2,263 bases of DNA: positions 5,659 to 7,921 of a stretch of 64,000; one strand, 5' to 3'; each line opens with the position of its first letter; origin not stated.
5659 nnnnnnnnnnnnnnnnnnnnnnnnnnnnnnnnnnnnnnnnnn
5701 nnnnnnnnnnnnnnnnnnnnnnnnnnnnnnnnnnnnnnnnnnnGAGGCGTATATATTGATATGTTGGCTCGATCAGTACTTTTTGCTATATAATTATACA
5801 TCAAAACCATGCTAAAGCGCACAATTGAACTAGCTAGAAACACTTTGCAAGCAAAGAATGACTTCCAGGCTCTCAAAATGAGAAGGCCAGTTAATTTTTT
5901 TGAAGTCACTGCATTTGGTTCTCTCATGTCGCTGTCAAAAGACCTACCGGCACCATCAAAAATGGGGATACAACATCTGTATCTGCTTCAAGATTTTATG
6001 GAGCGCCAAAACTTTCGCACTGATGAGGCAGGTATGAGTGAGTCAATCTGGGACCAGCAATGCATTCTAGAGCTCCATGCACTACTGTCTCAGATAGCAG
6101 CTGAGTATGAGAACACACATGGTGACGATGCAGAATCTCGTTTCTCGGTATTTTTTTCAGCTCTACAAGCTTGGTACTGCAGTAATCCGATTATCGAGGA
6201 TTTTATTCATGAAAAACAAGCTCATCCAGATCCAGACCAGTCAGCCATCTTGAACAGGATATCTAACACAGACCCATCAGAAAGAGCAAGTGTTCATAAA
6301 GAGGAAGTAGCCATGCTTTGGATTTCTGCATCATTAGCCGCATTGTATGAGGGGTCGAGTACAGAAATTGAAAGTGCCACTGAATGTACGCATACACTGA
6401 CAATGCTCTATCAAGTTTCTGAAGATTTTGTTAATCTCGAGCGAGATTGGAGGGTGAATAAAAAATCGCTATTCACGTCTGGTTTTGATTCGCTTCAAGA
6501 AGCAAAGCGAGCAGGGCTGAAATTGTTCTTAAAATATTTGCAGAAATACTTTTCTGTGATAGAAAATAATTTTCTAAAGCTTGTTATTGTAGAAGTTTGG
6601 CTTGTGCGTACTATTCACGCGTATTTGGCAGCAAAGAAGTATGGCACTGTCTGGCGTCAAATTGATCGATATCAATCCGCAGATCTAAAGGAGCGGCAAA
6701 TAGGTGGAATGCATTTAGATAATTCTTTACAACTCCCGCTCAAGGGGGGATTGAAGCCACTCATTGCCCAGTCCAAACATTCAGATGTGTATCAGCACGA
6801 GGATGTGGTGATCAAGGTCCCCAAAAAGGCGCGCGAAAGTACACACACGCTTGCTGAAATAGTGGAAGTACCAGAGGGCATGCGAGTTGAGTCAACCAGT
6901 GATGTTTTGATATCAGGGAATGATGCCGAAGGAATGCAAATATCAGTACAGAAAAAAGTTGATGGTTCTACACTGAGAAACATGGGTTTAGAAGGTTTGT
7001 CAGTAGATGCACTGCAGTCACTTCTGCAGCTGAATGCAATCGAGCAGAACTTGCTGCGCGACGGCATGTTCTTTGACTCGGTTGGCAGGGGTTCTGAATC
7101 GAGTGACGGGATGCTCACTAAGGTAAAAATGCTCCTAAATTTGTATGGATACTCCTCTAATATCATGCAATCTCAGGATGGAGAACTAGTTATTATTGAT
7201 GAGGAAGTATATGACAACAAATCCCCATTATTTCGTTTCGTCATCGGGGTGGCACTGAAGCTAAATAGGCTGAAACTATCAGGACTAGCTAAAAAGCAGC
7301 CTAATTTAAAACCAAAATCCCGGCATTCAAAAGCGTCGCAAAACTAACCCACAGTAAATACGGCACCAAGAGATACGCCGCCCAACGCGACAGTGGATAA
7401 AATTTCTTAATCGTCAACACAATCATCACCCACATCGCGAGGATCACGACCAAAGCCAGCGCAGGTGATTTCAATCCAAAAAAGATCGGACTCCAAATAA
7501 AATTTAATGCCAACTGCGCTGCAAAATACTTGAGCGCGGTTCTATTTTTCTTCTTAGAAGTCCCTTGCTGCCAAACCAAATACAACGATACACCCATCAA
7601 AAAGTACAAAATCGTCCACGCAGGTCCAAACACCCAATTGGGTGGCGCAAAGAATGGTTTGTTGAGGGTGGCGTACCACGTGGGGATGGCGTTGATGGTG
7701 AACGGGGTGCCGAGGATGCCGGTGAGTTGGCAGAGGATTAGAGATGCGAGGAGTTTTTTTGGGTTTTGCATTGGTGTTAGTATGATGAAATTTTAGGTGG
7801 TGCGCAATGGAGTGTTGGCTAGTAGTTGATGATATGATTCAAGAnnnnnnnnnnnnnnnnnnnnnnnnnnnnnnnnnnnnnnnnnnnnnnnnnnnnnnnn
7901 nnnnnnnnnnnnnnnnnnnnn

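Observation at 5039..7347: Divergent gene pair: short squalene/phytoene-synthase-like DxxxD protein and a 512-aa protein with kinase-like C-terminal motif order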

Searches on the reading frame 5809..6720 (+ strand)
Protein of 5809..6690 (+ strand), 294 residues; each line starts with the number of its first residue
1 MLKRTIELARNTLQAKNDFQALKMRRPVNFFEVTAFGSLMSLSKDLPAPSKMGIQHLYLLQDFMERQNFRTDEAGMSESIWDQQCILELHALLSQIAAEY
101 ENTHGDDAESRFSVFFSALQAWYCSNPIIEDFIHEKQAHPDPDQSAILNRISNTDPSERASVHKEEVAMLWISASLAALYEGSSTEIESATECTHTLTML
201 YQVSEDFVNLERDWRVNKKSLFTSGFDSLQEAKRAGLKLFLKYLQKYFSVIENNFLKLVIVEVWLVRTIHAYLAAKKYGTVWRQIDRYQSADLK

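Call 27: search_protein_families(library=pfam, proteins=[window:5809-6690:+], max_evalue=10)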
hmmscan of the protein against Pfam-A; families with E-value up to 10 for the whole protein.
window:5809-6690:+ (294 aa): 2 families
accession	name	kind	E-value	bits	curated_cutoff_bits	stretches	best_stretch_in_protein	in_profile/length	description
PF20202.4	DUF6564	-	0.0065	16.6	25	1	177-272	129-223/230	Domain of unknown function (DUF6564)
PF00348.22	polyprenyl_synt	-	0.019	14.6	27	1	169-220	149-201/251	Polyprenyl synthetase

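Call 34: search_protein_families(library=pfam, alignment_id=A5, max_evalue=1)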
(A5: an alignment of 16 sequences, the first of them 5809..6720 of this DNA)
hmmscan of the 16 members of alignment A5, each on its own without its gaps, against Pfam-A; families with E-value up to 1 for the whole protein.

A. member 1, window:5809-6720:+ (304 aa): 2 families
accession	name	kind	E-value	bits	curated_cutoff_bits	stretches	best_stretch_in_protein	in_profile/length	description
PF20202.4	DUF6564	-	0.0067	16.5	25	1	177-272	129-223/230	Domain of unknown function (DUF6564)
PF00348.22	polyprenyl_synt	-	0.02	14.6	27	1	169-220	149-201/251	Polyprenyl synthetase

B. families by the number of members that match (of 16 scanned): 12 families
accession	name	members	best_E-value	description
PF00348.22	polyprenyl_synt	2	0.02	Polyprenyl synthetase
PF09359.15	VTC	1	0.00082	VTC domain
PF20202.4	DUF6564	1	0.0067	Domain of unknown function (DUF6564)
PF09400.15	DUF2002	1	0.026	Protein of unknown function (DUF2002)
PF16344.10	FecR_C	1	0.047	FecR, C-terminal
PF14657.12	Arm-DNA-bind_4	1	0.05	Arm DNA-binding domain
PF02689.20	Herpes_Helicase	1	0.066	Helicase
PF16763.10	Spidroin_N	1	0.072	Major ampullate spidroin 1, spider silk protein 1, N-term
PF21655.3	L544_NTransf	1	0.14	L544, nucleotidyltransferase domain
PF02894.22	GFO_IDH_MocA_C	1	0.17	Oxidoreductase family, C-terminal alpha/beta domain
PF23102.1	Zf-C2H2_ZNF451_2nd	1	0.22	Second Zinc fingers C2H2 type, ZNF451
PF13113.11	DUF3970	1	0.34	Protein of unknown function (DUF3970)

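Call 37: search_solved_structures(query=A5, max_evalue=10, show_alignments=4)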
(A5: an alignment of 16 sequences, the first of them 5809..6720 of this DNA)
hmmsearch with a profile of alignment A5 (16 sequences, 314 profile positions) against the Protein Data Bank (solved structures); distinct sequences matched with E-value up to 10: 3.
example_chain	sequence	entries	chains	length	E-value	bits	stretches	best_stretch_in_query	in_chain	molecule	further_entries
9w2m_C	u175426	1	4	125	0.53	12.5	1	106-160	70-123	Oocyte-expressed protein homolog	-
12dl_IA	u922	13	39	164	0.83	11.9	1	106-160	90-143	Oocyte-expressed protein homolog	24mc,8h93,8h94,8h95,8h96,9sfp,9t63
8xi3_C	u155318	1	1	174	0.93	11.7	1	106-160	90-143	Oocyte-expressed protein homolog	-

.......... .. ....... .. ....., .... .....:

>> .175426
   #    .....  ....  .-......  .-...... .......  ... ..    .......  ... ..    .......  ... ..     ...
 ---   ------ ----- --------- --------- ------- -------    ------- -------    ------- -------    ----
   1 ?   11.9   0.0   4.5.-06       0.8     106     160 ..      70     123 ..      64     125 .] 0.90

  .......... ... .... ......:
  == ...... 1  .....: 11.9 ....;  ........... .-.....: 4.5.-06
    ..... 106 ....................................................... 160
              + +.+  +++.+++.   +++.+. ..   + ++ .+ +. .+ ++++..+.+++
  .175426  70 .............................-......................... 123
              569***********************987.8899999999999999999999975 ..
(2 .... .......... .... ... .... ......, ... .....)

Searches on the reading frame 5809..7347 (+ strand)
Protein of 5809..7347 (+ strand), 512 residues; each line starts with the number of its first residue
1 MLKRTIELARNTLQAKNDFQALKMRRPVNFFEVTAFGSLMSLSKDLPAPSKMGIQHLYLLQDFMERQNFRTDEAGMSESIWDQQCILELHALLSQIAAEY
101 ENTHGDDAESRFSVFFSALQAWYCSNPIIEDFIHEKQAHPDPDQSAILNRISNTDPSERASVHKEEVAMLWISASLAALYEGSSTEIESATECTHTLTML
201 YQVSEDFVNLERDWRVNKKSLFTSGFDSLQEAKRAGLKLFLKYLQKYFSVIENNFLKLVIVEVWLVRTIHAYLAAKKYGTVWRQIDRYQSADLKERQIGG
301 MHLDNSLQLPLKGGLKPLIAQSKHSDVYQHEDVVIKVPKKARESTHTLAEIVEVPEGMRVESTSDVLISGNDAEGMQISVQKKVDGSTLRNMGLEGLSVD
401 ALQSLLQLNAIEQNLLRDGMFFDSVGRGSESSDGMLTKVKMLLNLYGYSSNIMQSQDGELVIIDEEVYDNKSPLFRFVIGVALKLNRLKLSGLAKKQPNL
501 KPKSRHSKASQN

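Call 3: search_protein_families(library=pfam, proteins=[window:5809-7347:+], max_evalue=1)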
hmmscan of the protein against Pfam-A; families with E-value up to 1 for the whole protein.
window:5809-7347:+ (512 aa): 2 families
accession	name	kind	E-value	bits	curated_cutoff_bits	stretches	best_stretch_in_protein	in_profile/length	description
PF20202.4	DUF6564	-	0.016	15.3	25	1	177-272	129-223/230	Domain of unknown function (DUF6564)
PF00348.22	polyprenyl_synt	-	0.043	13.4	27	1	170-220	150-201/251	Polyprenyl synthetase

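Call 4: search_protein_families(library=ncbifam, proteins=[window:5809-7347:+], max_evalue=1)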
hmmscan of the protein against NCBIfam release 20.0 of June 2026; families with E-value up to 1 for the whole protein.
window:5809-7347:+ (512 aa): 0 families

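Call 6: find_homologous_proteins(query=window:5809-7347:+, max_evalue=0.01)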
Query window:5809-7347:+ (512 aa): 2 proteins with E <= 0.01 among 8000 candidates.
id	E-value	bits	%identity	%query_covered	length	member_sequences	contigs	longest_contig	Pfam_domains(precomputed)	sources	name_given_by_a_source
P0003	0.0e+0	1134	100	100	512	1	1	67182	-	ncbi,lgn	-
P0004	3.0e-189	648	58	100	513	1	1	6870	-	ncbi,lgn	ncbi:MAG: hypothetical protein WAU07_03170 [Microgenomates group bacterium]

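Call 13: search_solved_structures(query=A2, max_evalue=10, show_alignments=3)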
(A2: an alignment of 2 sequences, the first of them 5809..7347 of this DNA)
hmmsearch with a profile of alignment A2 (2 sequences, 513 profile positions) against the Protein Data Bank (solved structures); distinct sequences matched with E-value up to 10: 1.
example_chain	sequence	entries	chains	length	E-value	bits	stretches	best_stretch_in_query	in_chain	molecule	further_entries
2zdi_A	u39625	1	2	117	0.12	14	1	325-418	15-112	Prefoldin subunit beta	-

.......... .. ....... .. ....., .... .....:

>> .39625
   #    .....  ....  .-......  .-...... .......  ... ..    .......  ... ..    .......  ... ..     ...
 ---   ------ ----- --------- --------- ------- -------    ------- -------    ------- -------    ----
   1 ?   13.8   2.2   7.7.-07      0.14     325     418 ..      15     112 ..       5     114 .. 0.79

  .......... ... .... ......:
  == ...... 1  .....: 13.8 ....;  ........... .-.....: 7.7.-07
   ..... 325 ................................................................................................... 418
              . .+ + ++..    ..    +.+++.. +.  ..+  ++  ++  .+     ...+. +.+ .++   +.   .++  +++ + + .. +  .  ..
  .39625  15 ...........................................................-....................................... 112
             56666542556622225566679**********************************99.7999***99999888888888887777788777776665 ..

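Call 25: predict_structure(alignment_id=A2)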
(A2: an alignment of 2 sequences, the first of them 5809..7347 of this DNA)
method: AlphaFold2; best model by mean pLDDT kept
length: 512 residues; sequences in the alignment: 2
mean_pLDDT: 41.4   pTM: 0.32
mean pLDDT of the five models: 41.4, 38.0, 37.2, 35.7, 34.5
residues with pLDDT >= 90: 0; 70-90: 0; 50-70: 87; < 50: 425
segments of 3 or more residues with pLDDT < 50: 1-51, 68-80, 108-130, 142-144, 160-162, 164-168, 172-179, 182-325, 338-357, 360-397, 399-433, 445-450, 453-461, 463-512
pLDDT, mean of each block of 10 residues (from residue 1): 30 37 38 46 40 51 49 40 52 56 50 45 41 50 50 55 49 49 45 47 46 38 33 41 44 39 43 34 29 28 22 22 44 50 37 45 30 33 40 43 44 42 38 51 48 46 45 44 42 27 28 23
secondary structure, 60 per line:
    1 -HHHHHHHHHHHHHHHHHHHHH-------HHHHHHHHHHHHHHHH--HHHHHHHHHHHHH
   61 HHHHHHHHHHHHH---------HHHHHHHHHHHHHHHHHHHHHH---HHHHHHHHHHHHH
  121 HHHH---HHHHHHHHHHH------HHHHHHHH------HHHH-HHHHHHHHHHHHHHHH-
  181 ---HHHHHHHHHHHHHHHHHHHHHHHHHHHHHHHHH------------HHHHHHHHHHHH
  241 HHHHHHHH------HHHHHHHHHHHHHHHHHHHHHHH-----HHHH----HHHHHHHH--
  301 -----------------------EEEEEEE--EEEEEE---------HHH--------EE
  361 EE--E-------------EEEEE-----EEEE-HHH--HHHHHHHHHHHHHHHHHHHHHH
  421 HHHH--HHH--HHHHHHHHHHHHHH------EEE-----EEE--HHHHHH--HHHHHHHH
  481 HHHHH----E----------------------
elements in order: H2-22 H30-45 H48-73 H83-104 H108-124 H128-138 H145-152 H159-162 H164-179 H184-216 H229-248 H255-277 H283-286 H291-298 E324-330 E333-338 E359-362 E379-383 E389-392 H399-424 H432-445 E452-454 E460-462 H465-470 H473-485

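Call 27: search_protein_families(library=pfam, proteins=[P0004], max_evalue=10)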
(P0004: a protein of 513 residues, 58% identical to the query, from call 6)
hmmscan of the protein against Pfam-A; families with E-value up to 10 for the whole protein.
P0004 (513 aa): 1 family
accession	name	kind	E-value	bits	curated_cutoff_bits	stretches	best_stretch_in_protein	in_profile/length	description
PF09359.15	VTC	-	0.00082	19.4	23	1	142-335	76-229/235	VTC domain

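Call 28: search_protein_families(library=padloc, proteins=[window:5809-7347:+], max_evalue=1)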
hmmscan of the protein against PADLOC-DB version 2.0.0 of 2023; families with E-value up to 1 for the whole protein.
window:5809-7347:+ (512 aa): 0 families

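Call 68: fold_search(model_id=the predicted structure, library=pdb)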
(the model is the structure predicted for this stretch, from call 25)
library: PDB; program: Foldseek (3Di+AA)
matches with E <= 10: 196; with E <= 0.001: 0
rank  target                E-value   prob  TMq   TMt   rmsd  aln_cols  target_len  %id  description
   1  7y48                  7.4e-01  0.04  0.10  0.09  31.4       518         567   10  Cryo-EM Structure of biliverdin-bound mitochondrial ABC transporter ABCB10 from Biortus (released 2023-05-24)
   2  4mu6                  7.8e-01  0.07  0.08  0.14  37.0       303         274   11  Crystal Structure of the N-terminal domain of Effector Protein LegC3 from Legionella pneumophila (released 2013-12-11)
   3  6h2d_R                9.4e-01  0.10  0.09  0.18  21.9       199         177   12  Structure of the soluble AhlC of the tripartite alpha-pore forming toxin, AHL, from Aeromonas hydrophila. (released 2019-07-10)
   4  8wcw_A                9.4e-01  0.04  0.11  0.10  27.9       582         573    9  Cryo-EM structure of MsRv1273c/72c from Mycobacterium smegmatis in the IFapo state (released 2025-03-26)
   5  7nyw_B                9.4e-01  0.03  0.08  0.05  45.9       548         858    9  Cryo-EM structure of the MukBEF-MatP-DNA head module (released 2021-07-07)
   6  4bne_B                1.0e+00  0.08  0.10  0.16  39.2       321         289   12  Pacsin2 Interacts with Membranes and Actin-Filaments (released 2014-05-14)
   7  6r1j_J                1.1e+00  0.09  0.09  0.15  26.4       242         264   10  Structure of the soluble AhlC triple head mutant of the tripartite alpha-pore forming toxin, AHL, from Aeromonas hydro (released 2019-07-10)
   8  6h2d_P                1.1e+00  0.08  0.09  0.16  23.9       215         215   13  Structure of the soluble AhlC of the tripartite alpha-pore forming toxin, AHL, from Aeromonas hydrophila. (released 2019-07-10)
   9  2nrj                  1.1e+00  0.10  0.12  0.17  25.1       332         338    9  Crystal Structure of Hemolysin binding component from Bacillus cereus (released 2006-11-14)
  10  5sv0_J                1.5e+00  0.08  0.10  0.18  22.3       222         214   12  Structure of the ExbB/ExbD complex from E. coli at pH 7.0 (released 2016-09-28)
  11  6h2e_Q                1.5e+00  0.08  0.11  0.18  27.5       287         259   11  Structure of the soluble AhlC of the tripartite alpha-pore forming toxin, AHL, from Aeromonas hydrophila. (released 2019-07-10)
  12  4bne_A                1.5e+00  0.07  0.10  0.16  38.9       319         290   13  Pacsin2 Interacts with Membranes and Actin-Filaments (released 2014-05-14)
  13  3i2w_B                1.5e+00  0.06  0.09  0.14  37.3       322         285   12  Crystal structure of EFC/F-BAR domain of Drosophila Syndapin/PACSIN (released 2010-03-02)
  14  6a93_B                1.6e+00  0.08  0.11  0.14  22.8       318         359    9  Crystal structure of 5-HT2AR in complex with risperidone (released 2019-02-13)
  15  7p3r_B                1.6e+00  0.05  0.09  0.12  40.2       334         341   10  Helical structure of the toxin MakA from Vibrio cholera (released 2022-02-23)
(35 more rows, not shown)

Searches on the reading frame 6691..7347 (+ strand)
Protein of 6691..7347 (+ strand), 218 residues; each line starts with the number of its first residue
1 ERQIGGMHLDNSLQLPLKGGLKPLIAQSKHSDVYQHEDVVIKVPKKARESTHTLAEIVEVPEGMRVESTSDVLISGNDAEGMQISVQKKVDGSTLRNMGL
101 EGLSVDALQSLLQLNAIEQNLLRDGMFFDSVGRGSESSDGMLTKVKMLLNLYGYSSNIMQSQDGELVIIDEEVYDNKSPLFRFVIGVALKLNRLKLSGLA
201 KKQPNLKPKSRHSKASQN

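Call 27: search_protein_families(library=pfam, proteins=[window:6691-7347:+], max_evalue=10)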
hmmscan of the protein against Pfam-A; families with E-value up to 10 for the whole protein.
window:6691-7347:+ (218 aa): 0 families

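Call 95: search_solved_structures(query=A9, max_evalue=10, show_alignments=3)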
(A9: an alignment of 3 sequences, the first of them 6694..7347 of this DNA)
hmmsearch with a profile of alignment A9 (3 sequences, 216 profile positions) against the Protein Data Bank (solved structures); distinct sequences matched with E-value up to 10: 9.
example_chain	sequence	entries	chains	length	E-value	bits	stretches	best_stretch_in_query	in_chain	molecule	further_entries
2zdi_A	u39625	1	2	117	0.025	17.2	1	28-109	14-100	Prefoldin subunit beta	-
1fxk_B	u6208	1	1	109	0.23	14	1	36-113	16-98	PREFOLDIN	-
2zqm_A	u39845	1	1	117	0.28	13.7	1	32-117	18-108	Prefoldin beta subunit 1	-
1fxk_A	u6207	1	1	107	0.31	13.6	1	35-113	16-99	PREFOLDIN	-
5kp0_A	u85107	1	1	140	0.75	12.3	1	59-144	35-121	Flagellar protein FliT,Flagellum-specific ATP synthase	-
5u1m_A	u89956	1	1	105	1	11.9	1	94-136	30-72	Insulin receptor substrate 1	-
5ftt_B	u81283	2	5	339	1.1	11.8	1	57-118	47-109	LEUCINE-RICH REPEAT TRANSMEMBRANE PROTEIN FLRT2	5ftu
1irs_A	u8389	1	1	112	1.1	11.7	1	94-136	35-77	IRS-1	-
4v2c_A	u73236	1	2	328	1.2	11.7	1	57-118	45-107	FIBRONECTIN LEUCINE RICH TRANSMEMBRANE PROTEIN 2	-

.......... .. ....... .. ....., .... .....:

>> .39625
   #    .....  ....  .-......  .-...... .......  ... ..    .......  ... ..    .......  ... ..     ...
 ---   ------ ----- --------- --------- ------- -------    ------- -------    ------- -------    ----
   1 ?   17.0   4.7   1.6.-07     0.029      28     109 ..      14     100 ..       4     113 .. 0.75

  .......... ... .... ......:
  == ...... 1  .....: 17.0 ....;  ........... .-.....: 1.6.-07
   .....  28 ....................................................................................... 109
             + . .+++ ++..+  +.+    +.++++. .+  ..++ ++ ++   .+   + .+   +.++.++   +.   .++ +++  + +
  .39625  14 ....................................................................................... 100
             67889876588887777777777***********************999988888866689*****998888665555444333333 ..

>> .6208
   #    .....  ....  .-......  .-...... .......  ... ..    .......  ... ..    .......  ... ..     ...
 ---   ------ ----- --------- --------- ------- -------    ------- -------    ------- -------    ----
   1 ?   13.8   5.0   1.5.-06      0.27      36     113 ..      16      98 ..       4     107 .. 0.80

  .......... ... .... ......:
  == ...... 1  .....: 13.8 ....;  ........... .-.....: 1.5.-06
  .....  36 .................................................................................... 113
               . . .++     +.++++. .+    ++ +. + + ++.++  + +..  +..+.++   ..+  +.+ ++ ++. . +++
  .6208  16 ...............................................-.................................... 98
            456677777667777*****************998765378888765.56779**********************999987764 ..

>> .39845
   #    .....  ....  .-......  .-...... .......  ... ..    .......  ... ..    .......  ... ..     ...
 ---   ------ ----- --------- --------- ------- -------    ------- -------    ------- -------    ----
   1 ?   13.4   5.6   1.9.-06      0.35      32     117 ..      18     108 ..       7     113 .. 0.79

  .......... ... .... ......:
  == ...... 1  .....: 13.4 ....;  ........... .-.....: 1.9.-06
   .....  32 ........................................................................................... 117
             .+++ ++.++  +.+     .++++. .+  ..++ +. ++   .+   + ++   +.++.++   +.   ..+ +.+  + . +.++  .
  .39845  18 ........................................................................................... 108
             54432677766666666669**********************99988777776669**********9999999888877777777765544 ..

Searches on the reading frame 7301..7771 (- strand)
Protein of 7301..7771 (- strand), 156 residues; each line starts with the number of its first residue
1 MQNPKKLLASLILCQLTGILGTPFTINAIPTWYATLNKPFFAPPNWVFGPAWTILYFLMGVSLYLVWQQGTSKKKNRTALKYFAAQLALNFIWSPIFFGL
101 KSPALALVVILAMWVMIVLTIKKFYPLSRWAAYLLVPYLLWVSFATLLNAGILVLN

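Call 3: search_protein_families(library=pfam, proteins=[window:7301-7771:-], max_evalue=1)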
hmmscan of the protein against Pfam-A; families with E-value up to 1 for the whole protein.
window:7301-7771:- (156 aa): 2 families
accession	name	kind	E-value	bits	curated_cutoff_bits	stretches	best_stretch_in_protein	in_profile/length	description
PF03073.20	TspO_MBR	-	7e-54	182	24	1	11-152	2-143/145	TspO/MBR family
PF16327.10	CcmF_C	-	0.00075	19.3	28.7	1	14-121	50-152/323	Cytochrome c-type biogenesis protein CcmF C-terminal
